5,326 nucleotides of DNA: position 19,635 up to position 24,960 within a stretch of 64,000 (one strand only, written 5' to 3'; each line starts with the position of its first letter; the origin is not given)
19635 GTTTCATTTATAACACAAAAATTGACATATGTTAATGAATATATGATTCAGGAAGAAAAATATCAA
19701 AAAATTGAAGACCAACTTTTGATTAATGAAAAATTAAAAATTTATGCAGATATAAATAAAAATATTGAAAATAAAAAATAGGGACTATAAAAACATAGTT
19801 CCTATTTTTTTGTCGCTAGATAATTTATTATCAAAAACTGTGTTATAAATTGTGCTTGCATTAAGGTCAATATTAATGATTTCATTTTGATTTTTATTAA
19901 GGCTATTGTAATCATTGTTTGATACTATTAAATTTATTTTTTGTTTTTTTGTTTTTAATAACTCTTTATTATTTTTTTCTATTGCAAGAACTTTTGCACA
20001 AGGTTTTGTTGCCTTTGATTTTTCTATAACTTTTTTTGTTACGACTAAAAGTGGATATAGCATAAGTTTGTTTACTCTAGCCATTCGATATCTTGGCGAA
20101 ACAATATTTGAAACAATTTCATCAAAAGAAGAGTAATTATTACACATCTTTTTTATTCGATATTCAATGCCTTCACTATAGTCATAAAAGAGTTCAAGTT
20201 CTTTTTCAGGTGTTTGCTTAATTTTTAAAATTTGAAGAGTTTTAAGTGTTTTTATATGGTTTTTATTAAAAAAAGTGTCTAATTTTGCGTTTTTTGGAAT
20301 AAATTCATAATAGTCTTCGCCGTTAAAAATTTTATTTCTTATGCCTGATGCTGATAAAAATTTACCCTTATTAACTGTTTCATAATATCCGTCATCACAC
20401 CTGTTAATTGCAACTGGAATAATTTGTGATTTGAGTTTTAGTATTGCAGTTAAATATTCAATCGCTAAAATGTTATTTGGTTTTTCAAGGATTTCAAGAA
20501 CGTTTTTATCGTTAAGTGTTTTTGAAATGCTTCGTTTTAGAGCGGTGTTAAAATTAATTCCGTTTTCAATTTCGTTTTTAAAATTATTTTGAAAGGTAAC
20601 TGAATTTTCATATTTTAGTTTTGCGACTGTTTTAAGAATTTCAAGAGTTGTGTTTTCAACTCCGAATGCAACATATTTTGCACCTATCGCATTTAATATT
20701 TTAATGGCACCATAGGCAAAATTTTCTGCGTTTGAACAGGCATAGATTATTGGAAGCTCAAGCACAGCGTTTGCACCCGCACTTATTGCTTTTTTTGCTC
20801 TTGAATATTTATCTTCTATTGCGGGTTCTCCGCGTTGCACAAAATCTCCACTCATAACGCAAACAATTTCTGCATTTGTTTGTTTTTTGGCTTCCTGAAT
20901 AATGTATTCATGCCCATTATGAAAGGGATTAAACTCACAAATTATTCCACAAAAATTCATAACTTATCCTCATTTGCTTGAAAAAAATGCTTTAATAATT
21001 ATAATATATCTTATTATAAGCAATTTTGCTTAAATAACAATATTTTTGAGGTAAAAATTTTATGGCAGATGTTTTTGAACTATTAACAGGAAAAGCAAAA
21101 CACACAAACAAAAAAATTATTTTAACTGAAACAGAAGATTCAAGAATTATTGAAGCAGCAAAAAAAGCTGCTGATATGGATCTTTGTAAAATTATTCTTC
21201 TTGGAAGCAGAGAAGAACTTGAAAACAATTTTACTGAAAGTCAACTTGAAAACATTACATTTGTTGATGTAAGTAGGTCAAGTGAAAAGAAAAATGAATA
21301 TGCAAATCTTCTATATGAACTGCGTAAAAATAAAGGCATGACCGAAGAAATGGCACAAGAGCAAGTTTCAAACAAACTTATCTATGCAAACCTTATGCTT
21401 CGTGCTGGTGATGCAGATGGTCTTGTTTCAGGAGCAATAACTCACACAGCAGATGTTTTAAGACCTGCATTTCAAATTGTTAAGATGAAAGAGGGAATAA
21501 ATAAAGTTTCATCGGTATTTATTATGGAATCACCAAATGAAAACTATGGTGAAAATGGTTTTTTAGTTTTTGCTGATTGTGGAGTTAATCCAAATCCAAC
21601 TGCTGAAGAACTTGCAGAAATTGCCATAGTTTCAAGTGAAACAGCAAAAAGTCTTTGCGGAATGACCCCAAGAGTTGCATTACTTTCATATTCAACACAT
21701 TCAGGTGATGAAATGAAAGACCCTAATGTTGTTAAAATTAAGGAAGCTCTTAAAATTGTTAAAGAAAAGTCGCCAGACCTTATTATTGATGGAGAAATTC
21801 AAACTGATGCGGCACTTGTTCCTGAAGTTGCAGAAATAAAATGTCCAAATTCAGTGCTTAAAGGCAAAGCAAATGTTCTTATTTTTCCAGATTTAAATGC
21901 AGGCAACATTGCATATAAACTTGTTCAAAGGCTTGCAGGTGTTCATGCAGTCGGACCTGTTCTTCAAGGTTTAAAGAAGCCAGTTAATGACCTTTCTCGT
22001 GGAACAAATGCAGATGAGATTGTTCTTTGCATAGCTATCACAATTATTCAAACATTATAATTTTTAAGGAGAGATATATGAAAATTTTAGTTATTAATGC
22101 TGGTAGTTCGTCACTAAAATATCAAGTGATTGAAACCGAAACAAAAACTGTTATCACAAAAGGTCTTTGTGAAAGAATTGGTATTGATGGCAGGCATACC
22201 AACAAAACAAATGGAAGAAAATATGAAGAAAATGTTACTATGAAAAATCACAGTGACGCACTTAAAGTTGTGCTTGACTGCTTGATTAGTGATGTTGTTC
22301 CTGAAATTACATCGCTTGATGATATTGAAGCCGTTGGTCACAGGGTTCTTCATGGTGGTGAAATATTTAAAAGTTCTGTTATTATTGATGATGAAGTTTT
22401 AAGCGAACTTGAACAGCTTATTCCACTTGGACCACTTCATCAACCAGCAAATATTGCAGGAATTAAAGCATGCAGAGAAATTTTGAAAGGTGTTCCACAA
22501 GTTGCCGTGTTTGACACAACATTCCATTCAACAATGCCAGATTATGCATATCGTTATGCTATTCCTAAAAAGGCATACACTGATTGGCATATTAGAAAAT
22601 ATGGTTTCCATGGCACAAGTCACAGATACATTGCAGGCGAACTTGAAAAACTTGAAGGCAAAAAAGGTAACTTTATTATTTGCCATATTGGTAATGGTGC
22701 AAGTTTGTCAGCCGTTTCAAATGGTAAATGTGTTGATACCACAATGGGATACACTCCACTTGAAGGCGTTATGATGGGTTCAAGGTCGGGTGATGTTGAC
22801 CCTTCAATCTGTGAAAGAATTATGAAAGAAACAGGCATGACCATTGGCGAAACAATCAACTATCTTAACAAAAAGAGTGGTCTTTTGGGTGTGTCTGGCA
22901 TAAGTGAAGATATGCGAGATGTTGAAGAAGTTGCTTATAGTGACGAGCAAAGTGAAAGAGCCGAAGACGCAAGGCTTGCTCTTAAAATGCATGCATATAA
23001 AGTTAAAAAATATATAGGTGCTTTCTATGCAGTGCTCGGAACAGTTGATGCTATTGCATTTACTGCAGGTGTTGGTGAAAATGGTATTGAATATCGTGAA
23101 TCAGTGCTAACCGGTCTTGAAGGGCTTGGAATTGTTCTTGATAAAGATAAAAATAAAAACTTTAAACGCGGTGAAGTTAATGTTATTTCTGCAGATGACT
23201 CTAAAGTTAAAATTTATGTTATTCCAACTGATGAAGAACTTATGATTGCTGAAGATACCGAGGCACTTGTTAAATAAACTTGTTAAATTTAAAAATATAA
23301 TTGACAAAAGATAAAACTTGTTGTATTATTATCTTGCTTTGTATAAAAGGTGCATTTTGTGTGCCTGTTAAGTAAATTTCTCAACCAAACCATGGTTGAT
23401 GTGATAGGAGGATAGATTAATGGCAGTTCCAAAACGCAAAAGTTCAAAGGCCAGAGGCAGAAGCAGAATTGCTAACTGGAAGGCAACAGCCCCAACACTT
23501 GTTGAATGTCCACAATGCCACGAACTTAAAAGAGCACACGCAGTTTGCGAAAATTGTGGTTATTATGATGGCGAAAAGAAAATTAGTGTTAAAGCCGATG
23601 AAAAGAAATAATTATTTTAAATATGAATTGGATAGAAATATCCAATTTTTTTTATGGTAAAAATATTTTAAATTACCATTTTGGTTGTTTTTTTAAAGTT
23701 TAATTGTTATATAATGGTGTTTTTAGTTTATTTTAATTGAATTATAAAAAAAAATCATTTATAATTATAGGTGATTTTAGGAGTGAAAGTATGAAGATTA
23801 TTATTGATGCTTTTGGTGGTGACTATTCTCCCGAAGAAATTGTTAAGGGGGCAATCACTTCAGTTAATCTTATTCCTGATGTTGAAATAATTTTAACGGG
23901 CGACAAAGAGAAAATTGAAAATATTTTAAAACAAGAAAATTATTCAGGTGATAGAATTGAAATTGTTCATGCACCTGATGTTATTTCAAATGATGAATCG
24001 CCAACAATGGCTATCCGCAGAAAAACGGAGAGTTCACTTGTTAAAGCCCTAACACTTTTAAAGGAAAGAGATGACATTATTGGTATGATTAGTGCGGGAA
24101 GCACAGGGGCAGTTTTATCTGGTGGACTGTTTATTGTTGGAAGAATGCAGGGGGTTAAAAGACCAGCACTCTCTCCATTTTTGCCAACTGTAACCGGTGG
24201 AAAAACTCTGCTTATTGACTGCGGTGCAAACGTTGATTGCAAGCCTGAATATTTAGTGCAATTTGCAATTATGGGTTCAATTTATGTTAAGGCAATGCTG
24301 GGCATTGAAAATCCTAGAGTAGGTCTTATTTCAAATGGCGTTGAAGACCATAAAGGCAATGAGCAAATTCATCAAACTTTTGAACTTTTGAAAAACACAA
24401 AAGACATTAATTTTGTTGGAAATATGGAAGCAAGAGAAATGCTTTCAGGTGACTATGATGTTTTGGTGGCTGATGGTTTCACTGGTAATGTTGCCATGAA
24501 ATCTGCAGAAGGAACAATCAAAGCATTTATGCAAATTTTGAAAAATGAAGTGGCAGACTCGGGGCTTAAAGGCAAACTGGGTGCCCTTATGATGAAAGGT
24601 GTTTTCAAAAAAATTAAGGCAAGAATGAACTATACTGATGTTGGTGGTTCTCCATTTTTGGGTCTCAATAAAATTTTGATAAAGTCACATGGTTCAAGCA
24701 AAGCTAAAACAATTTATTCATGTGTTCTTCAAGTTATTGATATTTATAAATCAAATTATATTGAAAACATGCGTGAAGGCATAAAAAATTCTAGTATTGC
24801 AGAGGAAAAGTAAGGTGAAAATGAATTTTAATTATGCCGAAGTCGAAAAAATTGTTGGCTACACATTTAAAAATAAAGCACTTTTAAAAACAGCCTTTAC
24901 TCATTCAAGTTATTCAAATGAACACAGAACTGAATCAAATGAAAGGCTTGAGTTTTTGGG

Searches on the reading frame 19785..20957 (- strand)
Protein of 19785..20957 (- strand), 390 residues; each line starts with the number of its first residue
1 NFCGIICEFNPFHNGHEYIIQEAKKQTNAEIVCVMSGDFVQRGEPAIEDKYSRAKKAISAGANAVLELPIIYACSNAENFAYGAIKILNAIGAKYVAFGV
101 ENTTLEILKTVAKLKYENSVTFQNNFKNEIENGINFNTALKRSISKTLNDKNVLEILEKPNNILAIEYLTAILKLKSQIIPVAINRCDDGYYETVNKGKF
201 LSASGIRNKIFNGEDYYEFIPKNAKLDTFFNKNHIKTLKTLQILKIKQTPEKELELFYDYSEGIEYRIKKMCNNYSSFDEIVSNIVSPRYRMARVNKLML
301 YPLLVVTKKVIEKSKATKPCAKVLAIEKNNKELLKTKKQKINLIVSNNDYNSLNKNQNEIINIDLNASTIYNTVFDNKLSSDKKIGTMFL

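Call 79: search_protein_families(library=pfam, proteins=[window:19785-20957:-], max_evalue=0.00001)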
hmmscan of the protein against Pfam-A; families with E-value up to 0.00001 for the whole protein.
window:19785-20957:- (390 aa): 2 families
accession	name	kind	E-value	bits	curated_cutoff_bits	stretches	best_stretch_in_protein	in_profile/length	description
PF05636.17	HIGH_NTase1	-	7.4e-105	351.9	27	1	2-380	3-395/402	HIGH Nucleotidyl Transferase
PF01467.32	CTP_transf_like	-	1e-06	29.5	21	1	9-100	6-88/133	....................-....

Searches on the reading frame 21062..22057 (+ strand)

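Call 79: search_protein_families(library=pfam, proteins=[window:21062-22057:+], max_evalue=0.00001)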
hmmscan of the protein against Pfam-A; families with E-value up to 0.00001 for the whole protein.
window:21062-22057:+ (332 aa): 1 family
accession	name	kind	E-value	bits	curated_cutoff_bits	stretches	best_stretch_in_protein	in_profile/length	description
PF01515.24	PTA_PTB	-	1.4e-115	386.5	24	1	5-328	3-319/319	Phosphate acetyl/butaryl transferase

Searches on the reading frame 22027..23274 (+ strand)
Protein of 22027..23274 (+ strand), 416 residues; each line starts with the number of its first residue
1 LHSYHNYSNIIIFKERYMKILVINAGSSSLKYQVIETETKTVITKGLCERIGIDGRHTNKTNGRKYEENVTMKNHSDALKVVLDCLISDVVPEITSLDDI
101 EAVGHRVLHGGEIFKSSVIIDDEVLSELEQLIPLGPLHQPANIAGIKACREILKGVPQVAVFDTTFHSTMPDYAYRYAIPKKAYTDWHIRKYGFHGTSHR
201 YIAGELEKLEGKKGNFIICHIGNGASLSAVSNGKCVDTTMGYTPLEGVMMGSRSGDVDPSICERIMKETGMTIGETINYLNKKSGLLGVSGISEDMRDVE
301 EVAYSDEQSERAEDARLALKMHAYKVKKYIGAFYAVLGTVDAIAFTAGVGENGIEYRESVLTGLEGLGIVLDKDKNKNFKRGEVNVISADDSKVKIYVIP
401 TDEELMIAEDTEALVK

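Call 79: search_protein_families(library=pfam, proteins=[window:22027-23274:+], max_evalue=0.00001)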
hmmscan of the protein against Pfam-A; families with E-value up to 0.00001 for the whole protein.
window:22027-23274:+ (416 aa): 1 family
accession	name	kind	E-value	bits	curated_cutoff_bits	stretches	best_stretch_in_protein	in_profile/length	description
PF00871.23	Acetate_kinase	-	2e-145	484.8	22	1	19-409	1-392/392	Acetokinase family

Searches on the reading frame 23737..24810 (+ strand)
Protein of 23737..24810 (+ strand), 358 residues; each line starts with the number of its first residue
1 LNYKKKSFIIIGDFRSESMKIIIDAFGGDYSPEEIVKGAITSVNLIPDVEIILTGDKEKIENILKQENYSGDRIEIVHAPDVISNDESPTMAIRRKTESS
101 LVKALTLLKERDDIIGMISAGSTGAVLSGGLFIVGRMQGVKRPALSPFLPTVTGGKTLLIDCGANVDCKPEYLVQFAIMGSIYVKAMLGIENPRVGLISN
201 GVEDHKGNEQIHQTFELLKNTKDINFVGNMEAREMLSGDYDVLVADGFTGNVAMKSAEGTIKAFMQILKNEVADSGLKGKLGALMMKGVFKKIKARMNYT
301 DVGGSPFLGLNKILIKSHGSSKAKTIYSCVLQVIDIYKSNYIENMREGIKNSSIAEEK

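Call 79: search_protein_families(library=pfam, proteins=[window:23737-24810:+], max_evalue=0.00001)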
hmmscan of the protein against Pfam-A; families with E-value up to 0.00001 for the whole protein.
window:23737-24810:+ (358 aa): 1 family
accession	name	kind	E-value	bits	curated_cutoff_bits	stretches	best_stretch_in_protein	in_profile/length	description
PF02504.20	FA_synthesis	-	7.5e-106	354.3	29.1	1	19-342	1-322/324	Fatty acid synthesis protein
